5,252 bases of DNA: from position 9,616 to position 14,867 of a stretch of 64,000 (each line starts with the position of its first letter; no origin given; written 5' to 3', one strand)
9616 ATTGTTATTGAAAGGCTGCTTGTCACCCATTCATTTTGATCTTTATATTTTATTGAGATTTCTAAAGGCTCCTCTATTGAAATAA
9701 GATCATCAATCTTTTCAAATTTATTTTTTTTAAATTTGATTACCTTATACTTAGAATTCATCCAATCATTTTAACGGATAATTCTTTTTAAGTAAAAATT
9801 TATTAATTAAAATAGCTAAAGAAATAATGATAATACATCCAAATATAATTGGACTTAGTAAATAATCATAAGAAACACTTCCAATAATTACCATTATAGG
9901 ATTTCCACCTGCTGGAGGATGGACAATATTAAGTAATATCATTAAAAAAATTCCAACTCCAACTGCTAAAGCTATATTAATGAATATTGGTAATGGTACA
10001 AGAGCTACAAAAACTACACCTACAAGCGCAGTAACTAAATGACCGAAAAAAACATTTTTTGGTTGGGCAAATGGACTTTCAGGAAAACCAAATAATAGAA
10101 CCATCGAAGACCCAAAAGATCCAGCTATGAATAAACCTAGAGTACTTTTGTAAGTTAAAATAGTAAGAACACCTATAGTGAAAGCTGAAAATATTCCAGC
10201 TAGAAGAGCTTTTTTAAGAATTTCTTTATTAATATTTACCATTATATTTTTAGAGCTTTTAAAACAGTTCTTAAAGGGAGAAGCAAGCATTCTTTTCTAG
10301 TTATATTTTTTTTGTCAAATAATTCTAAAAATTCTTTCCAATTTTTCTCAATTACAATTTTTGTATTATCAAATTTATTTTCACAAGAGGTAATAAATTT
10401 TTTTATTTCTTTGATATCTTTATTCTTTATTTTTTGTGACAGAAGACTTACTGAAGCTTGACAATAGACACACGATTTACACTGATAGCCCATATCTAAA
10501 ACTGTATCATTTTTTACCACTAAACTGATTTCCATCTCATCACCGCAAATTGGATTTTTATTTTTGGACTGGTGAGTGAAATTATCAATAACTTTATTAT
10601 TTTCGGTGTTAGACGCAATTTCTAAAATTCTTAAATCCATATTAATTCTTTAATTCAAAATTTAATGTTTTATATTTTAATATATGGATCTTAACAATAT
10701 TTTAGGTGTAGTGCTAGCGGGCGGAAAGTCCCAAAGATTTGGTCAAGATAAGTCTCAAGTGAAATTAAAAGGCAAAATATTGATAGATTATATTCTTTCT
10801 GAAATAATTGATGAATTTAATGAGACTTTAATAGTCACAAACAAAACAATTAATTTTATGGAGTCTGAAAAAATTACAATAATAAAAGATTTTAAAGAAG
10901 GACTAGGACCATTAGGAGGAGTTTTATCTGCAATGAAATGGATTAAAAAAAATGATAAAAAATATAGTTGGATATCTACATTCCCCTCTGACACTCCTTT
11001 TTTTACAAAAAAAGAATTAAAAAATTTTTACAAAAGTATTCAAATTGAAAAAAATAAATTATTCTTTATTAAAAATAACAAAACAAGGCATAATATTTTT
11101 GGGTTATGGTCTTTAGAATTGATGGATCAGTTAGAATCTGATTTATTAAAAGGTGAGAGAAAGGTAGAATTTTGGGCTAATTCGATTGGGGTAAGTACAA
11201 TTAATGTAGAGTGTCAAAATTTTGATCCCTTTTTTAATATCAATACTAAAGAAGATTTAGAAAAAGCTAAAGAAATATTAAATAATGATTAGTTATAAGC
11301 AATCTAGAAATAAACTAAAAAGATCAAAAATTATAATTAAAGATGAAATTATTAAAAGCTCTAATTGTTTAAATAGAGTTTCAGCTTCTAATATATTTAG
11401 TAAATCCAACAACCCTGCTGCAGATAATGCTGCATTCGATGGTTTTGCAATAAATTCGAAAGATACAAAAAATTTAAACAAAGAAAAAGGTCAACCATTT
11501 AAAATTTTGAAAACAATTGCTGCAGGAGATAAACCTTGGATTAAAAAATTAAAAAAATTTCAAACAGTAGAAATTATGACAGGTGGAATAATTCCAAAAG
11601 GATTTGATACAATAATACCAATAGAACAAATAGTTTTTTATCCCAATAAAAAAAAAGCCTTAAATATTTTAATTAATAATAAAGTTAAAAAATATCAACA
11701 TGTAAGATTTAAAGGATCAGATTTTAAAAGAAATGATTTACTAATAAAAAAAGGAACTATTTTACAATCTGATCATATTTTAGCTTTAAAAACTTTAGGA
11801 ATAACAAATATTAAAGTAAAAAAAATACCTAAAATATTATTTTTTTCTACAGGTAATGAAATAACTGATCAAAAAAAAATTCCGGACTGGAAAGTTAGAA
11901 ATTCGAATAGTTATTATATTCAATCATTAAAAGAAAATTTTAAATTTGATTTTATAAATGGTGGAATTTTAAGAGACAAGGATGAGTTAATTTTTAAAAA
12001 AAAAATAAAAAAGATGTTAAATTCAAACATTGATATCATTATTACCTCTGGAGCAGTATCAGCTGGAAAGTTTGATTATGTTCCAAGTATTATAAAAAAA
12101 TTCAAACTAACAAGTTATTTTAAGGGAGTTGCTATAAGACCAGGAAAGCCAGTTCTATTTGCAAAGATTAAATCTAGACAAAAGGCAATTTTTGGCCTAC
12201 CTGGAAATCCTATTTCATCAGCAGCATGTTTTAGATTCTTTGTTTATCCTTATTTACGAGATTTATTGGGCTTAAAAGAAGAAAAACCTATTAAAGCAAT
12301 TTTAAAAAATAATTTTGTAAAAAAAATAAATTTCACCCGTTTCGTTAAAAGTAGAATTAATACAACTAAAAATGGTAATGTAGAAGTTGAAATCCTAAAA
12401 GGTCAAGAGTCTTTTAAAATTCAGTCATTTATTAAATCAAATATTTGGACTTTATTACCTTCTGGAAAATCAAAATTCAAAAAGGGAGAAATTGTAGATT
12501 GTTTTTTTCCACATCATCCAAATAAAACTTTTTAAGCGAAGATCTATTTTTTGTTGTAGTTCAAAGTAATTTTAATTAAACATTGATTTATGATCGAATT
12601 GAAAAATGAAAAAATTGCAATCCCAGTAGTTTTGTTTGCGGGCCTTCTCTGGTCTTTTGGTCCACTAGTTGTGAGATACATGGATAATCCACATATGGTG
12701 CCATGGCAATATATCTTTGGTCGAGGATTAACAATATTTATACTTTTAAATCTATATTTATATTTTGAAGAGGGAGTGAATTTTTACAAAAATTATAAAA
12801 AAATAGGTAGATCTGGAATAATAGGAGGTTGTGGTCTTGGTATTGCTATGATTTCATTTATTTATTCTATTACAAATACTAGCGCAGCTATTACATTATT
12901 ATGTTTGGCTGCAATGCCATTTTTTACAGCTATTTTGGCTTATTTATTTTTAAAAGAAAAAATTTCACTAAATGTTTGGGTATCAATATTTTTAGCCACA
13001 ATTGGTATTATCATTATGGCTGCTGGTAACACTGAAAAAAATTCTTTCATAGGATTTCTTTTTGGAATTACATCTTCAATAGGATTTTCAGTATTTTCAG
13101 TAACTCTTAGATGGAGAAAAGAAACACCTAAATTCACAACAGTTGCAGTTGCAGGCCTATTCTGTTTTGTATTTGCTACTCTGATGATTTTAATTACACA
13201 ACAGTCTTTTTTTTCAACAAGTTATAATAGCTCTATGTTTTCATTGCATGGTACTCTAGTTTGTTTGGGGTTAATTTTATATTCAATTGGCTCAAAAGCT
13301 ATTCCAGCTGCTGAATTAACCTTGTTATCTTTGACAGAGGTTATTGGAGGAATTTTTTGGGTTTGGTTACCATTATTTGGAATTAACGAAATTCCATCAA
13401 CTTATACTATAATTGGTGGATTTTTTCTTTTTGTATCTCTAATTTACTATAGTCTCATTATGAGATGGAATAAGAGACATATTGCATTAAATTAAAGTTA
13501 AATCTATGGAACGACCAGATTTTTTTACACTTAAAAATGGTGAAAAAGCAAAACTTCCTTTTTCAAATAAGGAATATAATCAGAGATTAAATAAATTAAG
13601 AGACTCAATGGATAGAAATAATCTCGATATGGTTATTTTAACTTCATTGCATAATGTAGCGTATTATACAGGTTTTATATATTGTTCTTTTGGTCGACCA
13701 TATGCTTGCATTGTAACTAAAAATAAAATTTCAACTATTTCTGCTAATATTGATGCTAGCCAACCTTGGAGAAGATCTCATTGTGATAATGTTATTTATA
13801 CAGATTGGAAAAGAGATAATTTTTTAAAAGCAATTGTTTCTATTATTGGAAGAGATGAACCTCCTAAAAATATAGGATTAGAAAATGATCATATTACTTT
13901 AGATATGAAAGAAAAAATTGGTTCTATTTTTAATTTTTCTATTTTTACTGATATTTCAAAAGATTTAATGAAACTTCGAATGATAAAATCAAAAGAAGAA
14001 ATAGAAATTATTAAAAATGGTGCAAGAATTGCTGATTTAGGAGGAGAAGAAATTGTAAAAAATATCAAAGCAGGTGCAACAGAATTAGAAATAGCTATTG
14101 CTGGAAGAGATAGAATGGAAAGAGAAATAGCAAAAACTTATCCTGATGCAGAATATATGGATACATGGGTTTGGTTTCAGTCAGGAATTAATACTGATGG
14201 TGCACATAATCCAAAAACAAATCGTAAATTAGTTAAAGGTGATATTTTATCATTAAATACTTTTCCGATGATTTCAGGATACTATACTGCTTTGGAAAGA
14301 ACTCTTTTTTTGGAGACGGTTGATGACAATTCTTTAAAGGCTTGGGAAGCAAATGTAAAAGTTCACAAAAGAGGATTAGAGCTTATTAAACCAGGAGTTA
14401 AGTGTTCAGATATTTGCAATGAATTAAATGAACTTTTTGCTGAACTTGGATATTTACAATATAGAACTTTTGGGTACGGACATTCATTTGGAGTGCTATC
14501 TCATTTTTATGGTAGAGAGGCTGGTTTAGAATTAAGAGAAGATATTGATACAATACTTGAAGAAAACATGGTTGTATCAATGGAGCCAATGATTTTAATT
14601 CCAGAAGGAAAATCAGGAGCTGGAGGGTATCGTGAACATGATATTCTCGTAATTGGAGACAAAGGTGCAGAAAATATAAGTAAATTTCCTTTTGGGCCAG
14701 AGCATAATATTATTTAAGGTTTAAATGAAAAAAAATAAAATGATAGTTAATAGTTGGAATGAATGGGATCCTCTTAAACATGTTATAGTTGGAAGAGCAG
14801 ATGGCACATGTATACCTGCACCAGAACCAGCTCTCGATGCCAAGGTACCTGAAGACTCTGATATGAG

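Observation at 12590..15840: DMT transporter - creatinase - AGAT-like amidinotransferase operon: candidate guanidino-compound salvage pathway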

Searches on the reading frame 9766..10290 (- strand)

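Call 50: search_protein_families(library=pfam, max_evalue=0.00001, proteins=[window:9766-10290:-])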
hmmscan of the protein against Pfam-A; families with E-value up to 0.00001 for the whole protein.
window:9766-10290:- (174 aa): 1 family
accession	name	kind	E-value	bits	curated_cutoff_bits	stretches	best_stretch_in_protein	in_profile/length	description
PF04982.19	TM_HPP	-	2.8e-39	134.6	27.2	1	25-172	6-157/157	HPP, transmembrane region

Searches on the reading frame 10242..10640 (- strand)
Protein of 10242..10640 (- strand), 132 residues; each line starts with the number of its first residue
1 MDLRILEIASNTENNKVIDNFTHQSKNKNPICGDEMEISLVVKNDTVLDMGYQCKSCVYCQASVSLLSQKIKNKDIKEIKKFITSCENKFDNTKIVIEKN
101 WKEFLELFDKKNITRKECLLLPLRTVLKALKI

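Call 50: search_protein_families(library=pfam, max_evalue=0.00001, proteins=[window:10242-10640:-])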
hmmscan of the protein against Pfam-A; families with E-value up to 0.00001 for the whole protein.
window:10242-10640:- (132 aa): 1 family
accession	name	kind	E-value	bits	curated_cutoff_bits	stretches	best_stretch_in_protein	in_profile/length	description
PF01592.21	NifU_N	-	6.2e-11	43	22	1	5-81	6-85/127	NifU-like N terminal domain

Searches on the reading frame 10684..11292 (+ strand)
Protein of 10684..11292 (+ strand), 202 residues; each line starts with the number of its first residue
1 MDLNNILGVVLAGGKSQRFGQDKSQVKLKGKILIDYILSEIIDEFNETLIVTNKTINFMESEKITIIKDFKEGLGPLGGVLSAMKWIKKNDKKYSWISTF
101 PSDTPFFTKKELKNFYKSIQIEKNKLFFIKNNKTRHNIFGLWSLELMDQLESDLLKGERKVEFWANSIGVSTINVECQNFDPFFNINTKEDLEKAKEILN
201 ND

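Call 46: search_protein_families(library=pfam, proteins=[window:10684-11292:+])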
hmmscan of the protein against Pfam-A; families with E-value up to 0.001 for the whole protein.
window:10684-11292:+ (202 aa): 2 families
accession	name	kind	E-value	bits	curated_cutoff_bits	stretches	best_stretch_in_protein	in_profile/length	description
PF12804.13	NTP_transf_3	-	3e-23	83.2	27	1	8-159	1-151/160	MobA-like NTP transferase domain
PF00483.29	NTP_transferase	-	0.00042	20.4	21.2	1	8-141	2-148/245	Nucleotidyl transferase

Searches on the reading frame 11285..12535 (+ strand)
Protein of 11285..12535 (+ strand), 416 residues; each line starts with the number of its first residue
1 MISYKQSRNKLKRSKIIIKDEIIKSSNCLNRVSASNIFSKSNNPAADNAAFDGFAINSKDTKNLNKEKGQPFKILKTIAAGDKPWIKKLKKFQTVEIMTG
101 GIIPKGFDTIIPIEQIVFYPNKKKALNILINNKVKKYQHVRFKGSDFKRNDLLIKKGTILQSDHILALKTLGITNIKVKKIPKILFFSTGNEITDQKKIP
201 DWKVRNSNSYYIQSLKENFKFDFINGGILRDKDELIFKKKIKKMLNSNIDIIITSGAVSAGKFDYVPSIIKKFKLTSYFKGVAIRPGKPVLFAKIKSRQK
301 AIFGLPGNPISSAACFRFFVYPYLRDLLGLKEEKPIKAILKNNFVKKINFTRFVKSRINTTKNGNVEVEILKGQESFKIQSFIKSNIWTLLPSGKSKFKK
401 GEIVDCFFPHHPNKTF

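Call 46: search_protein_families(library=pfam, proteins=[window:11285-12535:+])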
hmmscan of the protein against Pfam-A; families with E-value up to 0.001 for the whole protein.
window:11285-12535:+ (416 aa): 3 families
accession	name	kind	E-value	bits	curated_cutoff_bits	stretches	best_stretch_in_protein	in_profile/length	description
PF03453.22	MoeA_N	-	1.5e-32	112.9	30.8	1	3-172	2-160/160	MoeA N-terminal region (domain I and II)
PF00994.29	MoCF_biosynth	-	6.7e-23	81.4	26.6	1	187-325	3-143/144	Probable molybdopterin binding domain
PF03454.20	MoeA_C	-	2e-05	25.2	22.1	1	337-405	1-68/72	MoeA C-terminal region (domain IV)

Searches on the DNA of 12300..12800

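Call 76: search_rna_families(source=window, start=12300, end=12800, threshold=evalue, max_evalue=1)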
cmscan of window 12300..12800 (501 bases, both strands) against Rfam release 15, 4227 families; matches with E-value up to 1: 1.
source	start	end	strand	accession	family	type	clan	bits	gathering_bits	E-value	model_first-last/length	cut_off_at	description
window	12400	12460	-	RF01165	sn2317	Gene; snRNA; snoRNA; CD-box;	-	19.4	50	0.59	1-70/70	no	Small nucleolar RNA sn2317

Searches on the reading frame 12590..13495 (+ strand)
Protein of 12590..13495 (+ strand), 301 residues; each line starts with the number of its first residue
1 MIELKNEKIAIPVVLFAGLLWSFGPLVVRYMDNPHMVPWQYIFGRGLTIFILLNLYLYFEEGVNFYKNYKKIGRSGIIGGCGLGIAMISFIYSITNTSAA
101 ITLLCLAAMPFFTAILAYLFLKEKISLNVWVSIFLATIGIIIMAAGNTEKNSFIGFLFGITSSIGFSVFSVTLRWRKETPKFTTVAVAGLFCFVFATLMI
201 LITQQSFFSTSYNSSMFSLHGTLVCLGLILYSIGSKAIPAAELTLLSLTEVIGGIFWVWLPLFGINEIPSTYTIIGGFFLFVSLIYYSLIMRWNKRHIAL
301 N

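Call 3: search_protein_families(library=pfam, proteins=[window:12590-13495:+])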
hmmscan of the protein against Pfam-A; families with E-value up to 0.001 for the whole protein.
window:12590-13495:+ (301 aa): 2 families
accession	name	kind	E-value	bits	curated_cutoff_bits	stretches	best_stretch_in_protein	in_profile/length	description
PF00892.27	EamA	-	1.9e-18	67.5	28.2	1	10-143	3-133/135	EamA-like transporter family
PF03151.22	TPT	-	3.5e-07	30.3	30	1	86-203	78-199/291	Triose-phosphate Transporter family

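Call 4: search_protein_families(library=ncbifam, proteins=[window:12590-13495:+])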
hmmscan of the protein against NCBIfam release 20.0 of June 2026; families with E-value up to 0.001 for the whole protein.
window:12590-13495:+ (301 aa): 4 families
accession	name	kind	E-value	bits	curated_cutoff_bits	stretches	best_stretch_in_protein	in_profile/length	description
TIGR00950.1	2A78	equivalog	2.1e-15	56.9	230.2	1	60-285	40-264/264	carboxylate/amino acid/amine transporter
TIGR03340.1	phn_DUF6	hypoth_equivalog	1.9e-06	27.8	288.15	1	88-244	78-241/281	phosphonate utilization associated putative membrane protein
TIGR00688.1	rarD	equivalog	0.00025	20.6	130.15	1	51-247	46-241/256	EamA family transporter RarD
TIGR00817.1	tpt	subfamily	0.00032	20.3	317.9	1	102-215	94-210/302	Tpt phosphate/phosphoenolpyruvate translocator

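Call 77: find_homologous_proteins(query=window:12590-13495:+, max_evalue=1e-10)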
Query window:12590-13495:+ (301 aa): 8000 proteins with E <= 1e-10 among 8000 candidates; the best 120 are listed.
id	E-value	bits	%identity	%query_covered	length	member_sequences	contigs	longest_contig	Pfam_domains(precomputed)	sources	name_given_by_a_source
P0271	6.3e-186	635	97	100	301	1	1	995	PF00892.27,PF03151.23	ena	-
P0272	1.5e-185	634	96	100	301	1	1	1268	PF00892.27,PF03151.23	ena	-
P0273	2.8e-185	633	95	100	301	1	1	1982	PF00892.27,PF03151.23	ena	-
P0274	5.2e-185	632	95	100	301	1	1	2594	PF00892.27,PF03151.23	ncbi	-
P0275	6.3e-185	632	96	100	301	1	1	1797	PF00892.27,PF03151.23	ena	-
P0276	7.7e-185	632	95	100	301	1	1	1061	PF00892.27,PF03151.23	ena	-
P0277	1.0e-184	631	95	100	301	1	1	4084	PF00892.27,PF03151.23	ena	-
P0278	1.1e-184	631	95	100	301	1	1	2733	PF00892.27,PF03151.23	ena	-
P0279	1.3e-184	631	96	100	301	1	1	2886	PF00892.27,PF03151.23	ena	-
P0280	4.4e-184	629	95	100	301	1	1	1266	PF00892.27,PF03151.23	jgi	jgi:drug/metabolite transporter (DMT)-like permease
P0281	5.0e-184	629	95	100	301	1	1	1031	PF00892.27,PF03151.23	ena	-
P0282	6.0e-184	629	95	100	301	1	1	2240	PF00892.27,PF03151.23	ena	-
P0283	8.9e-184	628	95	100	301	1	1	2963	PF00892.27,PF03151.23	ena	-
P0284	9.4e-184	628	95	100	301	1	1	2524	PF00892.27,PF03151.23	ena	-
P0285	1.5e-183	627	94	100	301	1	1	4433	PF00892.27,PF03151.23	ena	-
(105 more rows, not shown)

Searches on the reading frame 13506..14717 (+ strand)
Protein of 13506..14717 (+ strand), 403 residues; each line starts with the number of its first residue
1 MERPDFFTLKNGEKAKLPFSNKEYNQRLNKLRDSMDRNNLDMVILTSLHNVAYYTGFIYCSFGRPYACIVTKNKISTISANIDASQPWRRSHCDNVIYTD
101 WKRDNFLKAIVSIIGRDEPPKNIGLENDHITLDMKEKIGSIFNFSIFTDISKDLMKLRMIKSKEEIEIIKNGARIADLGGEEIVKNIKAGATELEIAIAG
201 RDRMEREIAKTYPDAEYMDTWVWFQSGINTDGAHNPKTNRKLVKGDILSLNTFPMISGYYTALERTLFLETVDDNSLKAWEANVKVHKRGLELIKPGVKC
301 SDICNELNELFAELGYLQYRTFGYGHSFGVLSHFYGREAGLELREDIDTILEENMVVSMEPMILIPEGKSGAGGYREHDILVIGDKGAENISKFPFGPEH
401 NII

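Call 3: search_protein_families(library=pfam, proteins=[window:13506-14717:+])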
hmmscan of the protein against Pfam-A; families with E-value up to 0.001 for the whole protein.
window:13506-14717:+ (403 aa): 2 families
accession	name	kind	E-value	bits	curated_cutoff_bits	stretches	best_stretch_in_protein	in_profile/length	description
PF00557.29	Peptidase_M24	-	3.2e-32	112.5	23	1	168-383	2-206/208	Metallopeptidase family M24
PF01321.24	Creatinase_N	-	5.4e-15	56.5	22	1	27-160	1-128/128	Creatinase/Prolidase N-terminal domain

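Call 4: search_protein_families(library=ncbifam, proteins=[window:13506-14717:+])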
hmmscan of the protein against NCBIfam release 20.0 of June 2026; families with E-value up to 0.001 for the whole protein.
window:13506-14717:+ (403 aa): 12 families
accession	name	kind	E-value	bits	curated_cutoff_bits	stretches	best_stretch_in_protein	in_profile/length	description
NF040821.1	dipep_PepQ_Arch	equivalog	1.3e-29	103.4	630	1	27-393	2-340/346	Xaa-Pro dipeptidase PepQ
NF007310.0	PRK09795.1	equivalog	2e-25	89.4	393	1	28-392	4-349/361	aminopeptidase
TIGR02993.1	ectoine_eutD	equivalog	1.1e-20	74.2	613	1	15-395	2-384/391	ectoine hydrolase DoeA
NF038259.1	ectoine_DoeA_2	exception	9.1e-20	70.7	575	1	16-390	6-375/386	ectoine hydrolase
TIGR00500.1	met_pdase_I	equivalog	2.1e-16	60.2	171.35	1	160-365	3-205/247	type I methionyl aminopeptidase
NF011173.0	PRK14575.1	equivalog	6.7e-15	55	850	1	133-395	151-399/406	putative peptidase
NF011174.0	PRK14576.1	subfamily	4.3e-13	48.9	487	1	154-394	171-397/405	putative endopeptidase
NF011720.0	PRK15173.1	subfamily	3e-11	42.9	420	1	134-395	89-336/343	peptidase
NF008970.0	PRK12318.1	equivalog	6e-09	35.5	267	1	159-365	42-246/291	methionyl aminopeptidase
NF008131.0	PRK10879.1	equivalog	1.4e-07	30.7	465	1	147-392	160-418/438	Xaa-Pro aminopeptidase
NF009533.0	PRK12897.1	equivalog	1.9e-05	24.2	488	1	159-363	3-204/248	type I methionyl aminopeptidase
NF043017.1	DimsulpropLyDddP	equivalog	0.0001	21.2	600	1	214-398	258-440/443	dimethylsulfonioproprionate lyase DddP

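Call 6: search_solved_structures(query=window:13506-14717:+, show_alignments=2)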
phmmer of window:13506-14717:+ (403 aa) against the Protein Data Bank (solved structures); distinct sequences matched with E-value up to 0.001: 46.
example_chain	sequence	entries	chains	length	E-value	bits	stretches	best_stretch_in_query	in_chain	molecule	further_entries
1chm_A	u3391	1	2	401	5.2e-157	526.1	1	4-403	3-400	CREATINE AMIDINOHYDROLASE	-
7yto_D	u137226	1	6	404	2.3e-155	520.7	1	10-403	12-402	Creatine amidinohydrolase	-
1kp0_A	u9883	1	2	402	1.5e-146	491.7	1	10-403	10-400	CREATINE AMIDINOHYDROLASE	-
1pv9_A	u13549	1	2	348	1.2e-24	90.3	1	26-393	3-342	Xaa-Pro dipeptidase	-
1wy2_A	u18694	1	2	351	2.7e-24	89.1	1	25-393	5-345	Xaa-Pro dipeptidase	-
3q6d_A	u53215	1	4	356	4.2e-21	78.6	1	26-395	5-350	Proline dipeptidase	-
5cnx_A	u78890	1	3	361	5.2e-20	75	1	28-395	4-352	Aminopeptidase YpdF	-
1wn1_A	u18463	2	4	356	9.2e-20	74.2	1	146-386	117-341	dipeptidase | 356aa long hypothetical dipeptidase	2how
2zsg_A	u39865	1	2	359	1.1e-19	74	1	34-395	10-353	Aminopeptidase P, putative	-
5cdl_A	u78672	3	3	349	2.2e-16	63.1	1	123-392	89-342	Proline dipeptidase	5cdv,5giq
5giu_A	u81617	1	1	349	2.3e-16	63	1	123-392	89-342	Proline dipeptidase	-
9kw9_A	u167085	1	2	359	1.2e-14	57.3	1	21-369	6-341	Proline dipeptidase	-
9kwa_A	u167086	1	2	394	1.5e-14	57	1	21-369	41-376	Proline dipeptidase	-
7k3u_A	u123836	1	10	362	3.5e-13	52.5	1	39-391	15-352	Aminopeptidase P family protein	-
7n02_A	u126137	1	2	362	4e-13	52.3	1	36-391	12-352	Aminopeptidase P family protein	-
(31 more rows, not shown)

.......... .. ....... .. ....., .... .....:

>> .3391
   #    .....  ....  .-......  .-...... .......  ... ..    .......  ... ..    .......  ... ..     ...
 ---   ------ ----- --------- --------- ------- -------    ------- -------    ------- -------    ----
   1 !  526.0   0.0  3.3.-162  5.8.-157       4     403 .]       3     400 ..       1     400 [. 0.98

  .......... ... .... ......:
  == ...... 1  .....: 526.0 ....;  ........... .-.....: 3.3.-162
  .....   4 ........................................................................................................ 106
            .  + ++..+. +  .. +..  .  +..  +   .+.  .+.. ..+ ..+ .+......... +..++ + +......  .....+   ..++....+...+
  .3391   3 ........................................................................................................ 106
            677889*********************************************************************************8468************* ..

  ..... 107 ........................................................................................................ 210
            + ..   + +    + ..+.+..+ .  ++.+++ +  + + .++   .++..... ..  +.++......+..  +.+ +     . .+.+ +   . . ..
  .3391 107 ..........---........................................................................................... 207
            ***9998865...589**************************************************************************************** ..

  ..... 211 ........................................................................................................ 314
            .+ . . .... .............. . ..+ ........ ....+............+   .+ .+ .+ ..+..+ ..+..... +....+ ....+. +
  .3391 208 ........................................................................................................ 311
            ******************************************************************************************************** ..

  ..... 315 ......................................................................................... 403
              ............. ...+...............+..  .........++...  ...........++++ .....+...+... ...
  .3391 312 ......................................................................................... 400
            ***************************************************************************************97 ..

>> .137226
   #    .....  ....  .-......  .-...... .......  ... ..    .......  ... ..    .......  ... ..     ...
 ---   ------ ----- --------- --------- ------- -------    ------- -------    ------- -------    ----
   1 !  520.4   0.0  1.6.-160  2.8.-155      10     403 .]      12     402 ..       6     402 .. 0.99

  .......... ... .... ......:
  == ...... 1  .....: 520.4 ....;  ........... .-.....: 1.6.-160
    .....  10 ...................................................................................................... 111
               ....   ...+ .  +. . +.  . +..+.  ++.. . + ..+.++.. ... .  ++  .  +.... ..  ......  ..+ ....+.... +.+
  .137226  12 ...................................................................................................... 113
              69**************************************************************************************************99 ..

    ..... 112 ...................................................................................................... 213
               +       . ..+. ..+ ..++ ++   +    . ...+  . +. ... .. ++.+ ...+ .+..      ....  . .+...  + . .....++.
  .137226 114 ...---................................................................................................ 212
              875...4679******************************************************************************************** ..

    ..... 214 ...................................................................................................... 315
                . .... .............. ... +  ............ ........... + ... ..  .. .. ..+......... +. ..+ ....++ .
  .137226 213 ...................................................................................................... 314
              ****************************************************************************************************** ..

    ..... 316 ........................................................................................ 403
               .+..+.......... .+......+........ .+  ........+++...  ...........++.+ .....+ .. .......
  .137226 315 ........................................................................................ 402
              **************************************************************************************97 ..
